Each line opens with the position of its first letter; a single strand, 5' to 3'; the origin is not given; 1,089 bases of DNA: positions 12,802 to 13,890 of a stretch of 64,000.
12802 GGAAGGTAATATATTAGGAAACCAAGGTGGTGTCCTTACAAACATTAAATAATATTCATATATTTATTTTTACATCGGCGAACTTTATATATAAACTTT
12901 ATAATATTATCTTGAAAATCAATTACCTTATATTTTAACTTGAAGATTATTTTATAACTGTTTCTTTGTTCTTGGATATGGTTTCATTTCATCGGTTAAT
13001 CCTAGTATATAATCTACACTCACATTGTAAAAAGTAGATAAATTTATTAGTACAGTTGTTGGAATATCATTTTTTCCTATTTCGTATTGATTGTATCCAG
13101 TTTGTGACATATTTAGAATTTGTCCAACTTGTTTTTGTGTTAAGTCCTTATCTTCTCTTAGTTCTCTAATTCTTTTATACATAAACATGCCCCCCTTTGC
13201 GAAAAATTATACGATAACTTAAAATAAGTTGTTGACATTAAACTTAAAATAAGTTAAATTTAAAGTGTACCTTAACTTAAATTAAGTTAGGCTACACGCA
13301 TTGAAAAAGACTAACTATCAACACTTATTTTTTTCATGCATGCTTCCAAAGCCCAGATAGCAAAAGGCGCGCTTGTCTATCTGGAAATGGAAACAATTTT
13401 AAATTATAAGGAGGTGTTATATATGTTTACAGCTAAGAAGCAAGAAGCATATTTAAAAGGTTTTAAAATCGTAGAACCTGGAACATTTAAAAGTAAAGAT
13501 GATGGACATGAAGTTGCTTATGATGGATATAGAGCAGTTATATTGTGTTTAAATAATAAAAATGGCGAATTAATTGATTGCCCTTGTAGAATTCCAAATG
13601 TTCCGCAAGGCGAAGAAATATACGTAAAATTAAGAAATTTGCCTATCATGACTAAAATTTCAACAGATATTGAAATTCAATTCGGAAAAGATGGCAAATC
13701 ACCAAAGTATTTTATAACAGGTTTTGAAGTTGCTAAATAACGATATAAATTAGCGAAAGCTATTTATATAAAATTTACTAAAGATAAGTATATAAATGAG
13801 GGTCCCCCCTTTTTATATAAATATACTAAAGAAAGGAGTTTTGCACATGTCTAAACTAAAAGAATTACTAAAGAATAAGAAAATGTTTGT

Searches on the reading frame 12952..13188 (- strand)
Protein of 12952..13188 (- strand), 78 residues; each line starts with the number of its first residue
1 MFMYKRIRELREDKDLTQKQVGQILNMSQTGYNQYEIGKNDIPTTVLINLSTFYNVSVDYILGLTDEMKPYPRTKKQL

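Call 9: search_protein_families(library=pfam, proteins=[window:12952-13188:-], max_evalue=0.01)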
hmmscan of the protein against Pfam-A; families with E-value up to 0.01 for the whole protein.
window:12952-13188:- (78 aa): 6 families
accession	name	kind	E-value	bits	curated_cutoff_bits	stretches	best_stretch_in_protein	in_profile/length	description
PF01381.28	HTH_3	-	4.7e-13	49.4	23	1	7-61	1-55/55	Helix-turn-helix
PF13560.12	HTH_31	-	1.9e-08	35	27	1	6-59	5-59/64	Helix-turn-helix domain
PF12844.13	HTH_19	-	1.7e-07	31.4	30.2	1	4-67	1-64/64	Helix-turn-helix domain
PF24048.1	LRR_NXF1-5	-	0.0026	17.8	30.5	1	7-63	18-74/142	NXF1/2/3/5 leucine-rich repeat domain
PF13744.12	HTH_37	-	0.0037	17.5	27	1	5-32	21-48/80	Helix-turn-helix domain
PF04545.22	Sigma70_r4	-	0.0045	16.9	24.1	0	9-29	14-34/50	Sigma-70, region 4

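Call 10: search_protein_families(library=phrogs, proteins=[window:12952-13188:-], max_evalue=0.01)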
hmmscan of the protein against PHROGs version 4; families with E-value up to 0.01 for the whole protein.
window:12952-13188:- (78 aa): 18 families
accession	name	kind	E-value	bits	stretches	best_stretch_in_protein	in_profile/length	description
phrog_8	-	transcription regulation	9e-20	72.4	1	1-71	75-145/346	transcriptional regulator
phrog_3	-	transcription regulation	5.8e-12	47.1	1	1-70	87-155/430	transcriptional repressor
phrog_4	-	transcription regulation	1.1e-10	42.1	1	3-70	137-200/400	transcriptional repressor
phrog_2967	-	transcription regulation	2.8e-07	31.3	1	4-70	12-78/225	transcriptional regulator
phrog_7396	-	unknown function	3.2e-06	28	1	33-69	49-85/227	-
phrog_2328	-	transcription regulation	3.2e-06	28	1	5-68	18-81/128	transcriptional repressor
phrog_2439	-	transcription regulation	7e-06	26.1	1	5-67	10-72/367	transcriptional regulator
phrog_1994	-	DNA, RNA and nucleotide metabolism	5.2e-05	24.2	1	5-66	2-63/170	DNA binding protein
phrog_5119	-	unknown function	8.1e-05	23.5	1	5-58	56-109/152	-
phrog_5823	-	transcription regulation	0.00026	21.3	1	5-67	9-72/404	transcriptional regulator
phrog_11187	-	transcription regulation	0.00036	21.3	1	3-43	8-48/63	transcriptional regulator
phrog_147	-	transcription regulation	0.00065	21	1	3-51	5-54/100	transcriptional regulator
phrog_4836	-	transcription regulation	0.00065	20.3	1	4-61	77-134/194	CII-like regulator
phrog_2104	-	unknown function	0.0012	20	1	5-40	42-77/103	-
phrog_7241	-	transcription regulation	0.002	19.1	1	7-60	66-119/122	transcriptional regulator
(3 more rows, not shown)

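Call 55: find_homologous_proteins(query=window:12952-13188:-, max_evalue=1e-10)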
Query window:12952-13188:- (78 aa): 2040 proteins with E <= 1e-10 among 2054 candidates; the best 120 are listed.
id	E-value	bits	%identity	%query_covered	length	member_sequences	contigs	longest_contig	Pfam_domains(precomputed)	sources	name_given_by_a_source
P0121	1.0e-42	160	100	97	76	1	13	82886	PF12844.14,PF01381.29,PF13560.13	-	-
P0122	1.5e-42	160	99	97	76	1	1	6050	PF12844.14,PF01381.29,PF13560.13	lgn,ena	-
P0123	8.7e-37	142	87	96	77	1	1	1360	PF12844.14,PF01381.29,PF13560.13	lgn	-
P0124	1.0e-36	141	88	97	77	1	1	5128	PF12844.14,PF01381.29,PF13560.13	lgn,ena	-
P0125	1.1e-36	141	89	96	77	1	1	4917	PF12844.14,PF01381.29,PF13560.13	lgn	-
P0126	1.2e-36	141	88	97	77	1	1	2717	PF12844.14,PF01381.29,PF13560.13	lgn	-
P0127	1.6e-36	141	88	96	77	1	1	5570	PF12844.14,PF01381.29,PF13560.13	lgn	-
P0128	4.2e-36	139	85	95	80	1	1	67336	PF12844.14,PF01381.29,PF13560.13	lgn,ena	-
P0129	6.5e-36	139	87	96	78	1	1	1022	PF12844.14,PF01381.29,PF13560.13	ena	-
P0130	8.6e-36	138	82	95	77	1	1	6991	PF12844.14,PF01381.29,PF13560.13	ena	-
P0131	1.3e-35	138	89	95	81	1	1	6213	PF12844.14,PF01381.29,PF13560.13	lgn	-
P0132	1.7e-35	137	81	96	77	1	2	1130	PF12844.14,PF01381.29,PF13560.13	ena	-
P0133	2.5e-35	137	88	94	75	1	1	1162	PF12844.14,PF01381.29,PF13560.13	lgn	-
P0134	3.4e-35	137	89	95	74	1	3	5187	PF12844.14,PF01381.29,PF13560.13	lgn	-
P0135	4.2e-35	136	88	95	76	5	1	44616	PF12844.14,PF01381.29,PF13560.13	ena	-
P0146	1.4e-34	135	84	94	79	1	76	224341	PF12844.14,PF01381.29,PF13560.13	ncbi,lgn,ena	-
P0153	2.1e-34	134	81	95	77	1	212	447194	PF12844.14,PF01381.29,PF13560.13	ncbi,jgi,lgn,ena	jgi:transcriptional regulator with XRE-family HTH domain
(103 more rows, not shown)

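Call 56: find_encoding_contigs(protein=P0153, flank=2500, max_places=10)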
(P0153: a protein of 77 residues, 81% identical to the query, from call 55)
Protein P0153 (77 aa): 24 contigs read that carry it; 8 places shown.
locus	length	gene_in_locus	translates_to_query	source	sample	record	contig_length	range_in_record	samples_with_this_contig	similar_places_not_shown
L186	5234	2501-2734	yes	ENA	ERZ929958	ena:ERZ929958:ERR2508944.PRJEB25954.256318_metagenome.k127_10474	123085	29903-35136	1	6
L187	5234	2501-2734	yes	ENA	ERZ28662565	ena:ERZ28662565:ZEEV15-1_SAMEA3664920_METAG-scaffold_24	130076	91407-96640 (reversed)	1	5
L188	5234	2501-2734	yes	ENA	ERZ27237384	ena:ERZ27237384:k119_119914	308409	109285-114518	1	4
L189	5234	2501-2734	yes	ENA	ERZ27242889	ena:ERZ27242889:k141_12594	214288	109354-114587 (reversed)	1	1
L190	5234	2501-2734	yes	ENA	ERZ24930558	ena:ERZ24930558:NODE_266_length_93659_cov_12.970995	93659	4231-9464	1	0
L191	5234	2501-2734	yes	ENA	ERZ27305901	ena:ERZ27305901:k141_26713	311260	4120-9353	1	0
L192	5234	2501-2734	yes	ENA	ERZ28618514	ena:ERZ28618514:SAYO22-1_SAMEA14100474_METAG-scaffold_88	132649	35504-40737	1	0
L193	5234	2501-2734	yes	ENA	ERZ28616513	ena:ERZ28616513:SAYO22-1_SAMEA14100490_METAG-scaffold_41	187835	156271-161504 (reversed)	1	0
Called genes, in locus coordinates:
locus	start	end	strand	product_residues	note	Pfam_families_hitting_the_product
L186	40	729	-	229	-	-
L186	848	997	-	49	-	-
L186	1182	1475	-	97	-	-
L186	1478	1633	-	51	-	-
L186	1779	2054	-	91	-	-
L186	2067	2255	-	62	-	-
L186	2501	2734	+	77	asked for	PF12844:HTH_19, PF13560:HTH_31, PF01381:HTH_3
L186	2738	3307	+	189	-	PF10881:DUF2726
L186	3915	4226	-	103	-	-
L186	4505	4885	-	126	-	PF01880:Desulfoferrodox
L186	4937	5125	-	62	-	-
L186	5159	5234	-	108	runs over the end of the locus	-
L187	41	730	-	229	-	-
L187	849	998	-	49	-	-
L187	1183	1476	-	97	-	-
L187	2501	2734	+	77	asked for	PF12844:HTH_19, PF13560:HTH_31, PF01381:HTH_3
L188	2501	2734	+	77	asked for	PF12844:HTH_19, PF13560:HTH_31, PF01381:HTH_3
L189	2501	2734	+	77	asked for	PF12844:HTH_19, PF13560:HTH_31, PF01381:HTH_3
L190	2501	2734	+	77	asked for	PF12844:HTH_19, PF13560:HTH_31, PF01381:HTH_3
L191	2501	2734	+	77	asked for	PF12844:HTH_19, PF13560:HTH_31, PF01381:HTH_3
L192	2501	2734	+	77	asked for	PF12844:HTH_19, PF13560:HTH_31, PF01381:HTH_3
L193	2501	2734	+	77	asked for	PF12844:HTH_19, PF13560:HTH_31, PF01381:HTH_3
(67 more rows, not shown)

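Call 57: find_encoding_contigs(protein=P0146, flank=2500, max_places=10)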
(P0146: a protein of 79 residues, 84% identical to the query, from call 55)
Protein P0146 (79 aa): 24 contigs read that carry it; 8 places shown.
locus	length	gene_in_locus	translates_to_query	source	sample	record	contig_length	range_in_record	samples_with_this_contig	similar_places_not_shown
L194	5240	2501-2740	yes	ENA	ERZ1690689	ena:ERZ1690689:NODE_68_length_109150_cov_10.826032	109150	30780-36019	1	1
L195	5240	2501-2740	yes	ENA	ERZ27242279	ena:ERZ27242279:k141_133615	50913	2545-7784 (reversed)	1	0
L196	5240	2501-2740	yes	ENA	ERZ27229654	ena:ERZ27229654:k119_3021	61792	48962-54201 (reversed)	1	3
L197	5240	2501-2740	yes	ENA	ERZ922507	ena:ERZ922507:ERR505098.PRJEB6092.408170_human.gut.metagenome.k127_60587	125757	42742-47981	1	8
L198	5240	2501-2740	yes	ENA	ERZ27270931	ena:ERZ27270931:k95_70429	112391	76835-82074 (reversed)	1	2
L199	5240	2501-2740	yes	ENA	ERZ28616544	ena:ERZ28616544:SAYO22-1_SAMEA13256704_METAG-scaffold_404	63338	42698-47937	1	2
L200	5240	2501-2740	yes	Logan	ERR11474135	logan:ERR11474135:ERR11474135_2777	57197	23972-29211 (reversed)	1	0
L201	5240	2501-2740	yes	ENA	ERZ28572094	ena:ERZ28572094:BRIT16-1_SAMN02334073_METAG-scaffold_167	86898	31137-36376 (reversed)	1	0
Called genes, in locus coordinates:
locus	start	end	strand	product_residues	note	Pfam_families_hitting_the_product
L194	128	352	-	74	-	-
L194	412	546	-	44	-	-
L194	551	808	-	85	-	-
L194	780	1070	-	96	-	-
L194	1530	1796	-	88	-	-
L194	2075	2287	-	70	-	-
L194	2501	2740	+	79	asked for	PF12844:HTH_19 (weak), PF13560:HTH_31, PF01381:HTH_3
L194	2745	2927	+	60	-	-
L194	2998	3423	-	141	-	-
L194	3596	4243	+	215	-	PF10881:DUF2726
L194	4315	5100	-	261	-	-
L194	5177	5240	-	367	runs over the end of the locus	PF02540:NAD_synthase (weak), PF03054:tRNA_Me_trans, PF20259:tRNA_Me_trans_M, PF20258:tRNA_Me_trans_C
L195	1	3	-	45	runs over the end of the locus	-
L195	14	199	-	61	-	-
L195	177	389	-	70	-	-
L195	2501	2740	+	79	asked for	PF12844:HTH_19 (weak), PF13560:HTH_31, PF01381:HTH_3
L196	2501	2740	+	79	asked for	PF12844:HTH_19 (weak), PF13560:HTH_31, PF01381:HTH_3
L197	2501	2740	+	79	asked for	PF12844:HTH_19 (weak), PF13560:HTH_31, PF01381:HTH_3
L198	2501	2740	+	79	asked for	PF12844:HTH_19 (weak), PF13560:HTH_31, PF01381:HTH_3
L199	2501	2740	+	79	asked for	PF12844:HTH_19 (weak), PF13560:HTH_31, PF01381:HTH_3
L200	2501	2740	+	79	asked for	PF12844:HTH_19 (weak), PF13560:HTH_31, PF01381:HTH_3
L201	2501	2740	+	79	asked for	PF12844:HTH_19 (weak), PF13560:HTH_31, PF01381:HTH_3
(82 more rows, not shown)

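Call 59: find_encoding_contigs(protein=P0131, flank=7000, max_places=3)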
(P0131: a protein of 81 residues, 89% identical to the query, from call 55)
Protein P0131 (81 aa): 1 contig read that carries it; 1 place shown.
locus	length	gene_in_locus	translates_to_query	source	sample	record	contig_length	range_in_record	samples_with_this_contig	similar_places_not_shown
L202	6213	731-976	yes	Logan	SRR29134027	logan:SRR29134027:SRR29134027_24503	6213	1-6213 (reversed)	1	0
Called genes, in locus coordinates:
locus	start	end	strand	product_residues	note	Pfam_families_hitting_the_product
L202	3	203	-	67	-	?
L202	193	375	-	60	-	-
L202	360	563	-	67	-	-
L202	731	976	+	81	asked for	PF12844:HTH_19, PF13560:HTH_31, PF01381:HTH_3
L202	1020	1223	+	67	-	-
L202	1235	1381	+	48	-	PF07878:RHH_5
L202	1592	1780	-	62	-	-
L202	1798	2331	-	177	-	PF01719:Rep_OBD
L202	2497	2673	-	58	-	-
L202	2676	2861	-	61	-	-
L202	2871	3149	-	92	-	-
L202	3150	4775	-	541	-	-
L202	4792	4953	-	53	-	-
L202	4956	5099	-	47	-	-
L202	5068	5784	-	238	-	-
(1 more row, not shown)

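Call 60: find_encoding_contigs(protein=P0128, flank=9000, max_places=3)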
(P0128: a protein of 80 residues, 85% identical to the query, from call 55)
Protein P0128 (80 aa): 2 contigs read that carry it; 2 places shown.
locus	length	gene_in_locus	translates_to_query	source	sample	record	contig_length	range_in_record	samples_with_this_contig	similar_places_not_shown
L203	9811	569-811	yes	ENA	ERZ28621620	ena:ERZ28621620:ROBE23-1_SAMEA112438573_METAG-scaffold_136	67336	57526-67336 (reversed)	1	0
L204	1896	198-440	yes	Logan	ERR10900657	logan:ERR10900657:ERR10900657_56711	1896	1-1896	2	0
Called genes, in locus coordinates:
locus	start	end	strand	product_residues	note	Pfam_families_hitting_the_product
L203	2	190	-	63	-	?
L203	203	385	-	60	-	-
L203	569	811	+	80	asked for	PF12844:HTH_19 (weak), PF13560:HTH_31, PF01381:HTH_3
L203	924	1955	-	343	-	PF17761:DUF1016_N, PF06250:YhcG_C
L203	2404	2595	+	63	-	-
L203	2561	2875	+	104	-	PF05016:ParE_toxin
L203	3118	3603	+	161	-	-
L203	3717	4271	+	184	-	-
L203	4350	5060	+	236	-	PF09335:VTT_dom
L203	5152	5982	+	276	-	PF02661:Fic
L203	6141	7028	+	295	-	PF00274:Glycolytic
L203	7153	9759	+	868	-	PF00171:Aldedh, PF00465:Fe-ADH, PF13685:Fe-ADH_2 (weak), PF25137:ADH_Fe_C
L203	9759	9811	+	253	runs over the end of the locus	PF01163:RIO1 (faint), PF01636:APH, PF01633:Choline_kinase (faint), PF07914:DUF1679 (weak)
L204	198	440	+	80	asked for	PF12844:HTH_19 (weak), PF13560:HTH_31, PF01381:HTH_3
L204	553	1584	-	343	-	PF17761:DUF1016_N, PF06250:YhcG_C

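Call 68: find_encoding_contigs(protein=P0121, flank=3000, max_places=10)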
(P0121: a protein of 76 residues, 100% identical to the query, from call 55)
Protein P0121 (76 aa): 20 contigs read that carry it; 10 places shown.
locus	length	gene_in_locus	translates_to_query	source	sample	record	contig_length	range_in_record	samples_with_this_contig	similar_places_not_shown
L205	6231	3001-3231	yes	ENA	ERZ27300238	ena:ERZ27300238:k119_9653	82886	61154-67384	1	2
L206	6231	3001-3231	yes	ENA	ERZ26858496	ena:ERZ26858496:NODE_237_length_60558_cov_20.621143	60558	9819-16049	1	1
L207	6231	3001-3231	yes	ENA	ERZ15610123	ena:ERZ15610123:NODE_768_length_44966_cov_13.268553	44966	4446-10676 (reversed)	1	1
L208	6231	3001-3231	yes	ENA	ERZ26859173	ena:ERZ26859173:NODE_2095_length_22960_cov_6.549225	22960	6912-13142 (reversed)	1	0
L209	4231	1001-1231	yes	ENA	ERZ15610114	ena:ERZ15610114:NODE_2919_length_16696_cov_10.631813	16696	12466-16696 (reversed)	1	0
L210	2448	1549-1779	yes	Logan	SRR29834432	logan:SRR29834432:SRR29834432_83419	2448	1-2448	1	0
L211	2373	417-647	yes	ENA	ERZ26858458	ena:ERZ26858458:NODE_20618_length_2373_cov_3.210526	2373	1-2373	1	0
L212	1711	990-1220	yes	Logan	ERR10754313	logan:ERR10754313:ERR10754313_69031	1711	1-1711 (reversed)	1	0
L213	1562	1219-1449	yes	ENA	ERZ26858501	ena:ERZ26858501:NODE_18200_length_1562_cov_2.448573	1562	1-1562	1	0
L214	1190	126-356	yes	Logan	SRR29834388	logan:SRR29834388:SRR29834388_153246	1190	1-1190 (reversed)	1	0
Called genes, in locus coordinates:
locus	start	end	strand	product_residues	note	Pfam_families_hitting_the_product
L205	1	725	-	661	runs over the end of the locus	-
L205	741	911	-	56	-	-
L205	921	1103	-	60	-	-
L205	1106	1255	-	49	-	-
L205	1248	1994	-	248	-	PF05707:Zot (faint)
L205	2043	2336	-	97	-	-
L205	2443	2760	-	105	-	-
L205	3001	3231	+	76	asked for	PF12844:HTH_19, PF13560:HTH_31, PF01381:HTH_3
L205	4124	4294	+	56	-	-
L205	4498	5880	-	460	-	PF02976:MutH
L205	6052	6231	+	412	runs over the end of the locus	PF00145:DNA_methylase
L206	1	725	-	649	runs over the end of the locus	-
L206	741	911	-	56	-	-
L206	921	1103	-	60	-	-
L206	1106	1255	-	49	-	-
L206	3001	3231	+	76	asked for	PF12844:HTH_19, PF13560:HTH_31, PF01381:HTH_3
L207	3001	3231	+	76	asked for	PF12844:HTH_19, PF13560:HTH_31, PF01381:HTH_3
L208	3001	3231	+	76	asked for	PF12844:HTH_19, PF13560:HTH_31, PF01381:HTH_3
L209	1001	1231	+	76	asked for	PF12844:HTH_19, PF13560:HTH_31, PF01381:HTH_3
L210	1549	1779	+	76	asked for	PF12844:HTH_19, PF13560:HTH_31, PF01381:HTH_3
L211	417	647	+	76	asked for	PF12844:HTH_19, PF13560:HTH_31, PF01381:HTH_3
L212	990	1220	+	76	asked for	PF12844:HTH_19, PF13560:HTH_31, PF01381:HTH_3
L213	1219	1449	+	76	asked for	PF12844:HTH_19, PF13560:HTH_31, PF01381:HTH_3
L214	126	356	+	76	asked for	PF12844:HTH_19, PF13560:HTH_31, PF01381:HTH_3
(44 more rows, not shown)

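Call 69: find_encoding_contigs(protein=P0122, flank=7000, max_places=3)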
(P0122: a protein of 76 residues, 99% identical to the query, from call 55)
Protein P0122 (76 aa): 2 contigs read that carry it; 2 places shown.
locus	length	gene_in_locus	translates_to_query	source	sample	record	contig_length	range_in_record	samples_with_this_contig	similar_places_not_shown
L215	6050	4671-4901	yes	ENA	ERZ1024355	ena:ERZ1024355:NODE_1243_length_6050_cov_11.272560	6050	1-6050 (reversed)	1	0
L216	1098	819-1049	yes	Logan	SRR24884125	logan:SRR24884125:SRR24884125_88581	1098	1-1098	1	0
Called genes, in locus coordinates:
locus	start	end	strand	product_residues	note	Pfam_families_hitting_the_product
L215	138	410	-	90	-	-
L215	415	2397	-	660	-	-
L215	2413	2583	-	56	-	-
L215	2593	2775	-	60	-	-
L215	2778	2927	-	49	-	-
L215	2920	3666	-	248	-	PF05707:Zot (weak)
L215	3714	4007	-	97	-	-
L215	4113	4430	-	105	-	-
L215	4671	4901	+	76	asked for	PF12844:HTH_19, PF13560:HTH_31, PF01381:HTH_3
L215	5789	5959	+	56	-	-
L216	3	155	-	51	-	?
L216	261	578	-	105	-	-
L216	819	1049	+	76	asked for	PF12844:HTH_19, PF13560:HTH_31, PF01381:HTH_3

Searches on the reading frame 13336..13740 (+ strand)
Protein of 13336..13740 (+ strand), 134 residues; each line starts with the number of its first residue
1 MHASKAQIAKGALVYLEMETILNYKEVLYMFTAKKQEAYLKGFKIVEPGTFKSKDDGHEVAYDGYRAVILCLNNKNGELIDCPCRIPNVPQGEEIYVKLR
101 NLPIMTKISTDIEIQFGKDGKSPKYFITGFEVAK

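Call 9: search_protein_families(library=pfam, proteins=[window:13336-13740:+], max_evalue=0.01)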
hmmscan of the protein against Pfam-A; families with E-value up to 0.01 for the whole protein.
window:13336-13740:+ (134 aa): 0 families

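Call 10: search_protein_families(library=phrogs, proteins=[window:13336-13740:+], max_evalue=0.01)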
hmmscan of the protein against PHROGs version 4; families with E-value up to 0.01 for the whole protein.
window:13336-13740:+ (134 aa): 0 families

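Call 86: search_protein_families(library=pfam, proteins=[window:13336-13740:+], max_evalue=0.1)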
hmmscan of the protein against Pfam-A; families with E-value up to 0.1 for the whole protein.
window:13336-13740:+ (134 aa): 1 family
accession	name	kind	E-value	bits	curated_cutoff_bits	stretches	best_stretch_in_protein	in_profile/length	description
PF08434.16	CLCA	-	0.074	12.9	25.6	1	28-82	38-92/266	Calcium-activated chloride channel N terminal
